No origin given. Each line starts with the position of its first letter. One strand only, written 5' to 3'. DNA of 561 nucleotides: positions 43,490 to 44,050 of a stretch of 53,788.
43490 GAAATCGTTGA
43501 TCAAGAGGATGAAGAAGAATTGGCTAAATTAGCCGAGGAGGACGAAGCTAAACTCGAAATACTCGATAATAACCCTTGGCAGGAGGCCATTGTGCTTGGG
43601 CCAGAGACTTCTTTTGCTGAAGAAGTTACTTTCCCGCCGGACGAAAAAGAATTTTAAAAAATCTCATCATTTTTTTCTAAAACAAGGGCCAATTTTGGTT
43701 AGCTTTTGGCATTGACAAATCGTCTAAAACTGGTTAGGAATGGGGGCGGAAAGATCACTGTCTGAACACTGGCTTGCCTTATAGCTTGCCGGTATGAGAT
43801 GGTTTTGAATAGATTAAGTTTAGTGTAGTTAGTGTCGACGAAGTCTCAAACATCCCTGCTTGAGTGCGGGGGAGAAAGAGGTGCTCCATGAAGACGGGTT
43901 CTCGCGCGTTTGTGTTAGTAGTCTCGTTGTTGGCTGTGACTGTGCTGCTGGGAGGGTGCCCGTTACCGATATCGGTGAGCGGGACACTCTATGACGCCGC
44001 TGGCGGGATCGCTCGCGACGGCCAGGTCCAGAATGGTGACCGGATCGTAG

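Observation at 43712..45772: Compositionally foreign, G+C-rich lipoprotein gene combining PKD, two PASTA domains and (Gly-Glu)n linkers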

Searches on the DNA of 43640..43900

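Call 89: search_rna_families(source=window, start=43640, end=43900, threshold=evalue, max_evalue=1)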
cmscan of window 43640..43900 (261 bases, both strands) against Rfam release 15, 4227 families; matches with E-value up to 1: 0.
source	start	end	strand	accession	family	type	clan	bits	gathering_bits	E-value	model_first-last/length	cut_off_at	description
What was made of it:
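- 43742..43887 (+): 5' leader of about 145 nt, partly conserved among relatives, ending in SD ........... (43871-43881). No Rfam match at E <= 1 (call 89).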
